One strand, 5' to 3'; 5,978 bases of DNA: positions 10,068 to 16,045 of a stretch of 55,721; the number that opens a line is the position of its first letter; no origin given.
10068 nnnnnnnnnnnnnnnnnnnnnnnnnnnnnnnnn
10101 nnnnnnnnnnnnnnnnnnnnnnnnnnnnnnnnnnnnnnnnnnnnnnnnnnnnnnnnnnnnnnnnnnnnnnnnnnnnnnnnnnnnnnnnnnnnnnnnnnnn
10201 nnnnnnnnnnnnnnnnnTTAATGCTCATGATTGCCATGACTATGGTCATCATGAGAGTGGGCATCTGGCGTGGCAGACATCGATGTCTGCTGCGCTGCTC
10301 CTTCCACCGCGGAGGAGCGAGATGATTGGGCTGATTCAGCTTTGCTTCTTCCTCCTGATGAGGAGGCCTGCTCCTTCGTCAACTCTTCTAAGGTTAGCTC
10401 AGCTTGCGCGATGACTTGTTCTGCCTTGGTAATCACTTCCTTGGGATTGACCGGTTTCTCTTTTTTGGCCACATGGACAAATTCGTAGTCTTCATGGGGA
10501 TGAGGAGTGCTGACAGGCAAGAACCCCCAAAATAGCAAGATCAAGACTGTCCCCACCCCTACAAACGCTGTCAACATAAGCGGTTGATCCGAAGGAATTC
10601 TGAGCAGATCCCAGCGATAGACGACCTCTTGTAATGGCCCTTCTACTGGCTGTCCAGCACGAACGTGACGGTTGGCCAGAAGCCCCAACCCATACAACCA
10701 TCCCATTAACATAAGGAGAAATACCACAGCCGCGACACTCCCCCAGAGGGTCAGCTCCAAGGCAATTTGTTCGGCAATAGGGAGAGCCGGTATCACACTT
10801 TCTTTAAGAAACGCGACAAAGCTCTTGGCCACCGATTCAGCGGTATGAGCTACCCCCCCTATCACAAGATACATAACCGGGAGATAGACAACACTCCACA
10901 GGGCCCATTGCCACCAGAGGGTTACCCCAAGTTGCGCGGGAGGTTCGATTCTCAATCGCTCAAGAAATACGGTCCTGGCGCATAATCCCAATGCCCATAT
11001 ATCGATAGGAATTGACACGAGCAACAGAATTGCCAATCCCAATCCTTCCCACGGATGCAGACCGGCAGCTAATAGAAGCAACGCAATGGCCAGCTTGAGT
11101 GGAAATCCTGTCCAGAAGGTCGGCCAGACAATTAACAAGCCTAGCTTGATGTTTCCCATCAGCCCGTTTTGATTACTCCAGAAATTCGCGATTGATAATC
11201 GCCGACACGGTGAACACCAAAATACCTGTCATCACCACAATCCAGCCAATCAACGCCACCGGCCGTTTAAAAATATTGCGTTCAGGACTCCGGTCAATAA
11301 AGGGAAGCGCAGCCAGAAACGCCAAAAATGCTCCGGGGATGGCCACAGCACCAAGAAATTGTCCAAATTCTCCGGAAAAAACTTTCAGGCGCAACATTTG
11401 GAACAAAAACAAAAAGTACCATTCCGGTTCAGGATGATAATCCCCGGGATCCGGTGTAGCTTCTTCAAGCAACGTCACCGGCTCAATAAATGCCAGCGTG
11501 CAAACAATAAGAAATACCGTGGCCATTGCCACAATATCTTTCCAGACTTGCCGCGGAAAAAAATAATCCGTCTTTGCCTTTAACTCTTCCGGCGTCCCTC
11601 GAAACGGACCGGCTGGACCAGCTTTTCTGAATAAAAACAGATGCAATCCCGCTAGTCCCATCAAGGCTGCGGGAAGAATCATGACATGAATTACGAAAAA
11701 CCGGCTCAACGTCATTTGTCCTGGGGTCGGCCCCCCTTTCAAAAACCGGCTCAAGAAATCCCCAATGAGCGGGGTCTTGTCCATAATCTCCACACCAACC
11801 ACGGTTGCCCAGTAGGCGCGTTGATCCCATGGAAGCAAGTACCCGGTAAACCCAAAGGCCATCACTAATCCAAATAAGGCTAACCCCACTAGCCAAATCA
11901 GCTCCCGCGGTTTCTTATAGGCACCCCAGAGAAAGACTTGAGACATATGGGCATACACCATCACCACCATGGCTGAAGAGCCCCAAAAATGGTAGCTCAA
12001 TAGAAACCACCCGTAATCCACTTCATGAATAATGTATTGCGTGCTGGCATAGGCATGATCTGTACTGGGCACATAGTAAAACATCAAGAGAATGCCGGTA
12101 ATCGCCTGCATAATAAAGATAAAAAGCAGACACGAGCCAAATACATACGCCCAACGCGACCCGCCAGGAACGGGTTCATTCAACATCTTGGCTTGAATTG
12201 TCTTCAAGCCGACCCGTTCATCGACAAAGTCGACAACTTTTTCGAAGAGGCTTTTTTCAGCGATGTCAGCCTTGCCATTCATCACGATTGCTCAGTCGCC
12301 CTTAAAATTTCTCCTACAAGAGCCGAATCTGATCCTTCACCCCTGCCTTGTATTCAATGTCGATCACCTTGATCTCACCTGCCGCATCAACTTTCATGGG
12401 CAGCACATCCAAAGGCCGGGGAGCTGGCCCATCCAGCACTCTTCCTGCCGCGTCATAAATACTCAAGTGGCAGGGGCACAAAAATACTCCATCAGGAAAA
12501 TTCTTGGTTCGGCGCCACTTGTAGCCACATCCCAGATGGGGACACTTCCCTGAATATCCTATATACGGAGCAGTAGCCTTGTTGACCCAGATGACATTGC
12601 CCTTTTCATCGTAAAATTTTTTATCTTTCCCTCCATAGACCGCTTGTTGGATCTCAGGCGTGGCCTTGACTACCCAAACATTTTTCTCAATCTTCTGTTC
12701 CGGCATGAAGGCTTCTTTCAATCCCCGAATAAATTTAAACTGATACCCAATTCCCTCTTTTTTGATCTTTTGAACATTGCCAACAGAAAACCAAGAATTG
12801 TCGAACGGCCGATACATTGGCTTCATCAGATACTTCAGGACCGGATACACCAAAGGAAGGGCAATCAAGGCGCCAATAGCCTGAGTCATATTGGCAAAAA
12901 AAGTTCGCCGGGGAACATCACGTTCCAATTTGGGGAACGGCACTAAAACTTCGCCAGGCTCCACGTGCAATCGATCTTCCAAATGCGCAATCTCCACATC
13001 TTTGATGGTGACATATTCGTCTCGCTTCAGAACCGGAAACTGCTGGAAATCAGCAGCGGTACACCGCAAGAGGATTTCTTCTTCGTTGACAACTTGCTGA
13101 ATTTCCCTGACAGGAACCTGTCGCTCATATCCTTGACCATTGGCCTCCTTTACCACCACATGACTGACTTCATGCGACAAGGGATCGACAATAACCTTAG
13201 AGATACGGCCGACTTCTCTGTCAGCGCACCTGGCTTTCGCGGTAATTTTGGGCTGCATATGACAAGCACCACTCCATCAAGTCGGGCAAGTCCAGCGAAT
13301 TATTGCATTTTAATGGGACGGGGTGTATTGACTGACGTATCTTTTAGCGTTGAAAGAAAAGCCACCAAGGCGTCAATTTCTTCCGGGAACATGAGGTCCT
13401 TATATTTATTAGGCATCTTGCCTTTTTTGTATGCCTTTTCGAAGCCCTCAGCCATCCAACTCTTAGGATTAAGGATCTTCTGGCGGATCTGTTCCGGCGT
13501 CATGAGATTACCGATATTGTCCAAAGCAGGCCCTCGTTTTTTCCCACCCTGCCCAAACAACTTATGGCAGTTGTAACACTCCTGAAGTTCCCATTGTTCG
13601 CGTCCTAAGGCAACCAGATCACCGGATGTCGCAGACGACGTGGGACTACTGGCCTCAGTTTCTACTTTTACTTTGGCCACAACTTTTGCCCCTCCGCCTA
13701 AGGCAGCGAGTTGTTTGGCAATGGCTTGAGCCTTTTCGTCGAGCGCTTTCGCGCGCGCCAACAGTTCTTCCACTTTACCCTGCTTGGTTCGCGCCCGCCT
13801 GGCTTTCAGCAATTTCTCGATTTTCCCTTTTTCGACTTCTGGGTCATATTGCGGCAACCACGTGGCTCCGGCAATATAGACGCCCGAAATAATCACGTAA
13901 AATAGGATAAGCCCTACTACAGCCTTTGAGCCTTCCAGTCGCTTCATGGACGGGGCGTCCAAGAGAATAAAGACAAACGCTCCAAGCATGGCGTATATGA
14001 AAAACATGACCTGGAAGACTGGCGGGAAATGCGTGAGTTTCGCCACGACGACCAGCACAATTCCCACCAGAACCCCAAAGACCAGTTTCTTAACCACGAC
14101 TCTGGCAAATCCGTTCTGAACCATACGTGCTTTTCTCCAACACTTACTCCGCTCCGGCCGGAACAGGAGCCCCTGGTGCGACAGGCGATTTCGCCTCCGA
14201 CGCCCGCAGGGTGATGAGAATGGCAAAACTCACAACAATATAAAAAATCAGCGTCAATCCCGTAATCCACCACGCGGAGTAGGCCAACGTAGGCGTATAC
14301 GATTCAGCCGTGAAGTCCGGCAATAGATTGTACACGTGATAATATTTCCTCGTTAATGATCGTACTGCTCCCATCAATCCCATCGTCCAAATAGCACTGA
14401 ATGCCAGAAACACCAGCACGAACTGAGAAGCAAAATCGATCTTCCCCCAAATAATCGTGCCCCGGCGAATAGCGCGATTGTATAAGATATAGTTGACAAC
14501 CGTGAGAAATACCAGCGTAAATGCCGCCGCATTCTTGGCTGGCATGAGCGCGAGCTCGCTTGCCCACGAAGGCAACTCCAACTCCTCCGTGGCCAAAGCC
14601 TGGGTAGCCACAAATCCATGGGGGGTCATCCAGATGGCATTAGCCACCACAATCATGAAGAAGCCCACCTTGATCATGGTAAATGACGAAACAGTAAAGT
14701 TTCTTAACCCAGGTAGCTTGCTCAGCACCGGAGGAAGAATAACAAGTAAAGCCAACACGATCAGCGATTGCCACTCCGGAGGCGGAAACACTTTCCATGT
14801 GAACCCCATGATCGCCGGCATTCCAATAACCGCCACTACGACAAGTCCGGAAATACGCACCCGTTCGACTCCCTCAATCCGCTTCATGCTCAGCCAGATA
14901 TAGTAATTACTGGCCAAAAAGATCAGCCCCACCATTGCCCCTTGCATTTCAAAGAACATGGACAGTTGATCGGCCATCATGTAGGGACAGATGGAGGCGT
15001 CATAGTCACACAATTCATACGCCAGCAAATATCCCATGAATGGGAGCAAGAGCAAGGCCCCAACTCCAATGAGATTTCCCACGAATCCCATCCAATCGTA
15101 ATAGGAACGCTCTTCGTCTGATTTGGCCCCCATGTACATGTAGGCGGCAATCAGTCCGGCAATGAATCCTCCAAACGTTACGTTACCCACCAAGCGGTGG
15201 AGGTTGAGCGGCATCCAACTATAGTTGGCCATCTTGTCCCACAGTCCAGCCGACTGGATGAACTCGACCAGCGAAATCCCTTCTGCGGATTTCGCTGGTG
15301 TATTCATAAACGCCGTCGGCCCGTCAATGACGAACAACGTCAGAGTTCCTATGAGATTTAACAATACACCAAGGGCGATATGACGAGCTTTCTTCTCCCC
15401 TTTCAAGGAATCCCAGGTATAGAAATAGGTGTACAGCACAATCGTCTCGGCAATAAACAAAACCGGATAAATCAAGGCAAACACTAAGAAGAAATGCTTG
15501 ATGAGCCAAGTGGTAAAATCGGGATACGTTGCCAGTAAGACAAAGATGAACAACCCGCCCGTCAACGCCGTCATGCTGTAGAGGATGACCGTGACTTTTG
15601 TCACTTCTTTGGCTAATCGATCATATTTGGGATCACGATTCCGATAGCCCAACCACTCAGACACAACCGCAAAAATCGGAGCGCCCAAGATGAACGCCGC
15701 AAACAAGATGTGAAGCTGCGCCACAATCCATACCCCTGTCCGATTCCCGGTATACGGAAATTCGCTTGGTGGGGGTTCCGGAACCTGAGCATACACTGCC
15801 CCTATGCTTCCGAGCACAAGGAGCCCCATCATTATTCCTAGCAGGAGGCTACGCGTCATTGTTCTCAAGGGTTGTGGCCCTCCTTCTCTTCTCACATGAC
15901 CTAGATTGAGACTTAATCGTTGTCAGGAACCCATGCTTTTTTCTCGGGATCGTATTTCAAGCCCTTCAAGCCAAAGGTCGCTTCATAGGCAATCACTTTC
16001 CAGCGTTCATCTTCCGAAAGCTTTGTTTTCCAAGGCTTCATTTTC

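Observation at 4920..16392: Eleven-gene respiratory super-operon joining a Rieske/cytochrome b module to two CydA-like 'bd-like' oxidases, five c-type cytochromes and an EB_dh haem-b protein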

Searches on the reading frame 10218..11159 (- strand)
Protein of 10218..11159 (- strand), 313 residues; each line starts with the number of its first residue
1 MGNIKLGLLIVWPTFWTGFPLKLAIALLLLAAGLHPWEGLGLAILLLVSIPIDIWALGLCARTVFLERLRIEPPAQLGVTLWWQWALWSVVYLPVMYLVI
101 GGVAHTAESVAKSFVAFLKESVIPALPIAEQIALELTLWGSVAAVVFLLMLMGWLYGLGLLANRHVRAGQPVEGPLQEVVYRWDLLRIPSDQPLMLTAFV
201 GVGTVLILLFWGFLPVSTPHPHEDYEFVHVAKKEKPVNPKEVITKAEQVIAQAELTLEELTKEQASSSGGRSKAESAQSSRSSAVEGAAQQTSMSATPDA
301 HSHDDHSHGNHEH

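Call 4: search_protein_families(library=pfam, proteins=[window:10218-11159:-], max_evalue=0.01)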
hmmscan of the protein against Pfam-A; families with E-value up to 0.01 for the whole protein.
window:10218-11159:- (313 aa): 0 families

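Call 5: search_protein_families(library=ncbifam, proteins=[window:10218-11159:-], max_evalue=0.01)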
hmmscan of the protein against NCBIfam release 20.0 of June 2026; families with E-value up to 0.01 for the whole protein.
window:10218-11159:- (313 aa): 0 families

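Call 47: search_protein_families(library=pfam, proteins=[window:10218-11159:-], max_evalue=10)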
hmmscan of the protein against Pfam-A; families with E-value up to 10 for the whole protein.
window:10218-11159:- (313 aa): 0 families

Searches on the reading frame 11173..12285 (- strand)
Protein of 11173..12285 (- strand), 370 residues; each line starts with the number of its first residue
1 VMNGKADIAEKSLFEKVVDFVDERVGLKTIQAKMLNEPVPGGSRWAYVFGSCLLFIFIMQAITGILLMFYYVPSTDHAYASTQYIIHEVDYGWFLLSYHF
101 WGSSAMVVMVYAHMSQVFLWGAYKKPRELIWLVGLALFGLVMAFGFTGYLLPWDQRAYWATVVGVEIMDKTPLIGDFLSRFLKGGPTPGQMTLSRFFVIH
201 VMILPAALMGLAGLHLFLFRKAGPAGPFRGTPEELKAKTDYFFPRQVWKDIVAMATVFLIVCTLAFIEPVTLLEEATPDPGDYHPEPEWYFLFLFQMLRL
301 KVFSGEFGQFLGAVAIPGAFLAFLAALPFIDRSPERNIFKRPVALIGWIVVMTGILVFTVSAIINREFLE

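Call 4: search_protein_families(library=pfam, proteins=[window:11173-12285:-], max_evalue=0.01)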
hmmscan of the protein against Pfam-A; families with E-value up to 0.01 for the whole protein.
window:11173-12285:- (370 aa): 4 families
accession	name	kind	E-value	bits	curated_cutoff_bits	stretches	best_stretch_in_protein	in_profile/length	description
PF00033.24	Cytochrome_B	-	3e-50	171.2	27.2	1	38-223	5-189/189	Cytochrome b/b6/petB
PF13631.11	Cytochrom_B_N_2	-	2.9e-47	161.2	27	1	105-273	2-167/169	Cytochrome b(N-terminal)/b6/petB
PF00032.22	Cytochrom_B_C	-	9.5e-09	35.9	20.7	1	285-359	11-79/102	Cytochrome b(C-terminal)/b6/petD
PF14358.11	DUF4405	-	0.00096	20.1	26.7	1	52-114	5-62/66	Domain of unknown function (DUF4405)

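Call 5: search_protein_families(library=ncbifam, proteins=[window:11173-12285:-], max_evalue=0.01)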
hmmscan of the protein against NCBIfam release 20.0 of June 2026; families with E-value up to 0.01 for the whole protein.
window:11173-12285:- (370 aa): 5 families
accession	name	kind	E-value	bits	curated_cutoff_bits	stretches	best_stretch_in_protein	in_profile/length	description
NF002990.0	PRK03735.1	subfamily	1.2e-65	221.5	325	1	15-227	3-222/223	cytochrome b6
NF040969.1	cytb_ExtP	equivalog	5.9e-62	209.1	290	1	45-224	23-202/205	selenite/tellurite reduction operon b-type cytochrome ExtP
NF050120.1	bc1_QcrB_actin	exception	9.3e-41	140.2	500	1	21-333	2-340/458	cytochrome bc1 complex cytochrome b subunit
NF041076.1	cyt_b_SoxC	equivalog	1.1e-33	117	740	1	47-357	28-354/542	proton pump complex cytochrome B SoxC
TIGR01156.1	cytb6_f_IV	equivalog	3.6e-06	26.9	127.05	1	251-362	42-147/160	cytochrome b6-f complex subunit IV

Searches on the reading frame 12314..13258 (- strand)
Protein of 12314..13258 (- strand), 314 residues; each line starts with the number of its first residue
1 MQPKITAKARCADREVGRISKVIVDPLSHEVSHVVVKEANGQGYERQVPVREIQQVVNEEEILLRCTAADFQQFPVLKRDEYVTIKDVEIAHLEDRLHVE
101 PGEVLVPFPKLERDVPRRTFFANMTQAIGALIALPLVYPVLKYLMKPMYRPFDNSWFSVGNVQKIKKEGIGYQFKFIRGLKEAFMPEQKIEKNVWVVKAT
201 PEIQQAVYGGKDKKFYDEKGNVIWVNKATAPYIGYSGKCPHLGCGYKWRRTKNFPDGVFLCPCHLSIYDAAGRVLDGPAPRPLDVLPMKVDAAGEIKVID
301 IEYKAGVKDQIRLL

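Call 4: search_protein_families(library=pfam, proteins=[window:12314-13258:-], max_evalue=0.01)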
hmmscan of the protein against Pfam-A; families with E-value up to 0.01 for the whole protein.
window:12314-13258:- (314 aa): 1 family
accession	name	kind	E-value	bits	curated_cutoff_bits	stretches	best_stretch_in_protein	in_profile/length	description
PF00355.32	Rieske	-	3.9e-07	30.3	20.3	1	220-286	25-87/88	Rieske [2Fe-2S] domain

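Call 5: search_protein_families(library=ncbifam, proteins=[window:12314-13258:-], max_evalue=0.01)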
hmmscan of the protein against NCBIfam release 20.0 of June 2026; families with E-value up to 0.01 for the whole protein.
window:12314-13258:- (314 aa): 5 families
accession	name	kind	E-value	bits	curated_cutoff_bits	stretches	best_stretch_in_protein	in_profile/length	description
TIGR01416.1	Rieske_proteo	equivalog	2e-17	63.8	97.4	1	117-296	3-173/176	ubiquinol-cytochrome c reductase iron-sulfur subunit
NF045928.1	Cytb6fFeSPetC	equivalog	7.9e-17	61.2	250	1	229-297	98-162/179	cytochrome b6-f complex iron-sulfur subunit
NF010001.0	PRK13474.1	subfamily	1e-16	60.8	154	1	227-291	95-155/178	cytochrome b6-f complex iron-sulfur subunit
NF050121.1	bc1_QcrA_actin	exception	1.4e-09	38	275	1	231-294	239-301/319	cytochrome bc1 complex Rieske iron-sulfur subunit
TIGR02694.1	arsenite_ox_S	equivalog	1.2e-05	25.2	95.65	1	233-300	52-117/129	arsenate reductase (azurin) small subunit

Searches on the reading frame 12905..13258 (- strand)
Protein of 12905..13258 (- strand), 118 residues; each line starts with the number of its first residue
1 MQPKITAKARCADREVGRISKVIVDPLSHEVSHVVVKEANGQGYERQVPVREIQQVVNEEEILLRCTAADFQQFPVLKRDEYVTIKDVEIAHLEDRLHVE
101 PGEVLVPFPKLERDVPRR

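Call 47: search_protein_families(library=pfam, proteins=[window:12905-13258:-], max_evalue=10)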
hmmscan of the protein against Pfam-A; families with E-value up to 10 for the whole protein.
seq(118 aa): 2 families
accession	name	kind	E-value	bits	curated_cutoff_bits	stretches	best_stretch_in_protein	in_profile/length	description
PF05239.21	PRC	-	0.024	15.1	21.2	1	13-56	19-62/78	PRC-barrel domain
PF23440.1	BROMI_C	-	0.041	13.4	25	1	18-57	35-75/432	Broad-minded protein Rab TBC domain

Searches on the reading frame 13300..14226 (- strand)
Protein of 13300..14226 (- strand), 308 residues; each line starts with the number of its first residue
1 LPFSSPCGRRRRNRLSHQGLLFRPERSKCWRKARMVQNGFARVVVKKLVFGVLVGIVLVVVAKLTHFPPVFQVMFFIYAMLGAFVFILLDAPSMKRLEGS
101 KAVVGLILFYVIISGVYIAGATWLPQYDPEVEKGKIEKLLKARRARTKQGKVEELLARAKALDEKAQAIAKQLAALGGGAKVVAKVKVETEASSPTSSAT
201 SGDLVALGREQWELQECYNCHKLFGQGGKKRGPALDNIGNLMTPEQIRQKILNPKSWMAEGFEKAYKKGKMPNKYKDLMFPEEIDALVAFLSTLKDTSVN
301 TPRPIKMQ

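Call 4: search_protein_families(library=pfam, proteins=[window:13300-14226:-], max_evalue=0.01)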
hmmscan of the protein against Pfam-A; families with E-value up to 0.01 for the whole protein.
window:13300-14226:- (308 aa): 2 families
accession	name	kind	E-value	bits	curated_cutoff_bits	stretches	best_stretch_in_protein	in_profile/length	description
PF00034.26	Cytochrom_C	-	1.7e-11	45.7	21.3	1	206-295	2-90/90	Cytochrome c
PF13442.11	Cytochrome_CBB3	-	2.2e-05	25.1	27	1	208-291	6-68/68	Cytochrome C oxidase, cbb3-type, subunit III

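Call 5: search_protein_families(library=ncbifam, proteins=[window:13300-14226:-], max_evalue=0.01)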
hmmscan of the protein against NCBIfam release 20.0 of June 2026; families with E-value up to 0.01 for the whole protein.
window:13300-14226:- (308 aa): 6 families
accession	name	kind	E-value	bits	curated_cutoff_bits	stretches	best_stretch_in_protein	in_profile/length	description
TIGR02603.1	CxxCH_TIGR02603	domain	8.3e-10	38.8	68.15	1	214-265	11-61/134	putative heme-binding domain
TIGR04485.1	thiosulf_SoxX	equivalog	2.4e-08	34.6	61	1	216-294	4-78/78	sulfur oxidation c-type cytochrome SoxX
NF045774.1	cytochro_C551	exception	4.5e-05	23.4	118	1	199-262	32-93/110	cytochrome c551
NF045773.1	cytochro_C550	exception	7.1e-05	22.7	125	1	203-271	46-112/118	cytochrome c550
NF011055.0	PRK14487.1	subfamily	0.00017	21.1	218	0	262-297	166-201/212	cbb3-type cytochrome c oxidase subunit II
NF050122.1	bc1_QcrC_actin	exception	0.0032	16.8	200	0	170-241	12-75/253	cytochrome bc1 complex diheme cytochrome c subunit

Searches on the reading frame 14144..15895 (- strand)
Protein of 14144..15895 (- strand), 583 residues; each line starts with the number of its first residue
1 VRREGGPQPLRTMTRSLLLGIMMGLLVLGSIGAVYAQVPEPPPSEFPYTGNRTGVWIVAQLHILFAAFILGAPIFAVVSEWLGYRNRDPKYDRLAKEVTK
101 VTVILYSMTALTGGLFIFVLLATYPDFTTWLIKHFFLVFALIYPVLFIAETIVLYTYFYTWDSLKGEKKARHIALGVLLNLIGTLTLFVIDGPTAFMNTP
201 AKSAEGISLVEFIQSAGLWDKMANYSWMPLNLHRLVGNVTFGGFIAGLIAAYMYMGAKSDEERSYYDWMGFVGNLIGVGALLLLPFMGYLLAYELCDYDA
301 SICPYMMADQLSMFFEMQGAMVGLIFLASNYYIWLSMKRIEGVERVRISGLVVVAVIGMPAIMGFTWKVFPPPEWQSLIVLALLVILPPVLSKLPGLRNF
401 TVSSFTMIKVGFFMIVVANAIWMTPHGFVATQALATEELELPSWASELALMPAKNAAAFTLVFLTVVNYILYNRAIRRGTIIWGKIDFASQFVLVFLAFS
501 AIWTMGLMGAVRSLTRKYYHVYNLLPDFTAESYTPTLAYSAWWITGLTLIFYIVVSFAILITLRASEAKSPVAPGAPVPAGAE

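Call 4: search_protein_families(library=pfam, proteins=[window:14144-15895:-], max_evalue=0.01)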
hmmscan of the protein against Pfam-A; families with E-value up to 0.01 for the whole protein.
window:14144-15895:- (583 aa): 1 family
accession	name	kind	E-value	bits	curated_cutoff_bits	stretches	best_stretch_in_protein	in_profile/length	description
PF01654.22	Cyt_bd_oxida_I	-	9.7e-17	61.1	26.2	1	56-565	7-412/418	Cytochrome bd terminal oxidase subunit I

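Call 5: search_protein_families(library=ncbifam, proteins=[window:14144-15895:-], max_evalue=0.01)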
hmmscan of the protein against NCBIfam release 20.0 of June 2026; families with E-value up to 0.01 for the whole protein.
window:14144-15895:- (583 aa): 0 families

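Call 20: search_solved_structures(query=window:14144-15895:-, max_evalue=1, show_alignments=2)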
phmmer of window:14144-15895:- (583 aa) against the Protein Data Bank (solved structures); distinct sequences matched with E-value up to 1: 1.
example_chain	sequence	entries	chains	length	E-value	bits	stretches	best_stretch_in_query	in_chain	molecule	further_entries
5doq_A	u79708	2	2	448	5.1e-11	45.3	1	58-201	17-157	Bd-type quinol oxidase subunit I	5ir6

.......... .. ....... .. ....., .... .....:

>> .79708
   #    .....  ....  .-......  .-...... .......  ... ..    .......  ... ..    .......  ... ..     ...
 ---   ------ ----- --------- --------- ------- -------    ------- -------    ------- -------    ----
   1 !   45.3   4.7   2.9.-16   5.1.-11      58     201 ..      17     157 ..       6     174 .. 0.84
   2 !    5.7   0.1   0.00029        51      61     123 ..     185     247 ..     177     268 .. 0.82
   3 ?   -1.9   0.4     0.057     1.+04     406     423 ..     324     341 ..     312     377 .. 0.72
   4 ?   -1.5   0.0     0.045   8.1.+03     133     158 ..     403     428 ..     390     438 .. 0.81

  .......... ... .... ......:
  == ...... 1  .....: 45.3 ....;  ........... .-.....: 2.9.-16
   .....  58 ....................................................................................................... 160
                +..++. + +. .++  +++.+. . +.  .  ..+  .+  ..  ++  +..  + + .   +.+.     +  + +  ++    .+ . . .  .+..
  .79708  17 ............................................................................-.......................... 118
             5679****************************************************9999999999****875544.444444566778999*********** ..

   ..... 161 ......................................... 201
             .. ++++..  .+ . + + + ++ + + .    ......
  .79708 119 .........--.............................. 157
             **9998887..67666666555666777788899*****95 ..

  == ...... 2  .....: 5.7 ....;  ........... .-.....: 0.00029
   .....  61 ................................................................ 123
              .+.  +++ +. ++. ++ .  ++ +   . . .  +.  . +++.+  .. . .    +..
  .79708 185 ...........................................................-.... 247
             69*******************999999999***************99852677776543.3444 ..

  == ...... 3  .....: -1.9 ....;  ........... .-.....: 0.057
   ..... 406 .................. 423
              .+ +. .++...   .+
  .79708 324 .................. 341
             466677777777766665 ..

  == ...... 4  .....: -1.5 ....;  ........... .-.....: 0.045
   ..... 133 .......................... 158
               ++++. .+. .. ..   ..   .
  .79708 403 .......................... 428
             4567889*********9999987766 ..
